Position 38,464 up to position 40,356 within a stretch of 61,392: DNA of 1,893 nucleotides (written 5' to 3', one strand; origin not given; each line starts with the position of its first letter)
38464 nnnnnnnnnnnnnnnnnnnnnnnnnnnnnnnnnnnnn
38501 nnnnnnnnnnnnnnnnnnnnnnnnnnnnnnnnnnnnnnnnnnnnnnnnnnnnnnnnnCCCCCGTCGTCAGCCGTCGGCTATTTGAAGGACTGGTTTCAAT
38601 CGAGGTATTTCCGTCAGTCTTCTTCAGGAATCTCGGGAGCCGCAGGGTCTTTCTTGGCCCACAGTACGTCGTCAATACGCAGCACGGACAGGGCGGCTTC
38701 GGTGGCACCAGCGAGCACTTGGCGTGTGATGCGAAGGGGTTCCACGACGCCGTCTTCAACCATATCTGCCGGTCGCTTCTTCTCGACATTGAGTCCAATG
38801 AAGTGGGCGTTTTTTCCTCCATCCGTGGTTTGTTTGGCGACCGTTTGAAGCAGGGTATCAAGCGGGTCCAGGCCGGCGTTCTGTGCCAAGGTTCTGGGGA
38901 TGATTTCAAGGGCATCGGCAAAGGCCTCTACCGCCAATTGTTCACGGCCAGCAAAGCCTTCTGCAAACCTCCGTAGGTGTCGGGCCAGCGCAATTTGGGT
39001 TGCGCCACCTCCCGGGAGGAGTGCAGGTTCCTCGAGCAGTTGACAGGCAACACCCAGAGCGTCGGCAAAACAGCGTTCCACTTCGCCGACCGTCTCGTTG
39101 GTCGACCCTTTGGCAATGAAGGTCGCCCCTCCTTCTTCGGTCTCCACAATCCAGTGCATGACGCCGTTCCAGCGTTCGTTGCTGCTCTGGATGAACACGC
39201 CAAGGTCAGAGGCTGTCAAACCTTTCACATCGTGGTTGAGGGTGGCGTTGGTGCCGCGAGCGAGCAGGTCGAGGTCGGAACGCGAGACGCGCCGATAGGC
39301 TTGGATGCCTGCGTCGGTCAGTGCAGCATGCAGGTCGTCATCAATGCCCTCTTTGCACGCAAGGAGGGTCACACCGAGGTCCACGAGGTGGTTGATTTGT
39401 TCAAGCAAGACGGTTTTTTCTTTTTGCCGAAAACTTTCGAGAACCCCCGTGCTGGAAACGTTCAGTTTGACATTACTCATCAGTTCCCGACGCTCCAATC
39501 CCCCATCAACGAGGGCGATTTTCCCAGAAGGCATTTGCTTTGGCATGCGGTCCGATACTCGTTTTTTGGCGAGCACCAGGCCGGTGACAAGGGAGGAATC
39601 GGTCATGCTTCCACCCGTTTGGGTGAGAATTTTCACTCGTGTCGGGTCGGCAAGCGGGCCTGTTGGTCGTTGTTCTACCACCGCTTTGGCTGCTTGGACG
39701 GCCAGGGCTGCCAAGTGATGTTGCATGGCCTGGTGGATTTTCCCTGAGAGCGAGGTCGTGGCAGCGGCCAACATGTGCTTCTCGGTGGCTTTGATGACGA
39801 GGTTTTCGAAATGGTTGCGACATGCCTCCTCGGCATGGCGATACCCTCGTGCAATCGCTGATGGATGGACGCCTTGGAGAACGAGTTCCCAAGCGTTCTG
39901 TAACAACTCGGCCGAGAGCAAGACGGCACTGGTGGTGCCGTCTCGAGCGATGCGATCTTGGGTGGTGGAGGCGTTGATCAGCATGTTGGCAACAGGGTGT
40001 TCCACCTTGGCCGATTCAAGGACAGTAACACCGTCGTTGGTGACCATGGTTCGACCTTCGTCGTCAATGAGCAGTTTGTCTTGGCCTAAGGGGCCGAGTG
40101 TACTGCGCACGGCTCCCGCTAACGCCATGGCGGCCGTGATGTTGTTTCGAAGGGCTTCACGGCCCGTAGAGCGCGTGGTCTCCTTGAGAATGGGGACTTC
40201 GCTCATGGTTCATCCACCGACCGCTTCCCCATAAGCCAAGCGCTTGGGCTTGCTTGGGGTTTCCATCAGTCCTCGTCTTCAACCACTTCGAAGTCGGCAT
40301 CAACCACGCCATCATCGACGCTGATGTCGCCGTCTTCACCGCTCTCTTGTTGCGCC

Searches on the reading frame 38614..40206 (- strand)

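Call 19: search_protein_families(library=pfam, proteins=[window:38614-40206:-], max_evalue=0.001)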
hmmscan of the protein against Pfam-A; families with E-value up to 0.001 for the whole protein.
window:38614-40206:- (530 aa): 1 family
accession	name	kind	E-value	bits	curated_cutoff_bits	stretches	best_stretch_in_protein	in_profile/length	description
PF00118.29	Cpn60_TCP1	-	2.7e-130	435.8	34.3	1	29-518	1-489/490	TCP-1/cpn60 chaperonin family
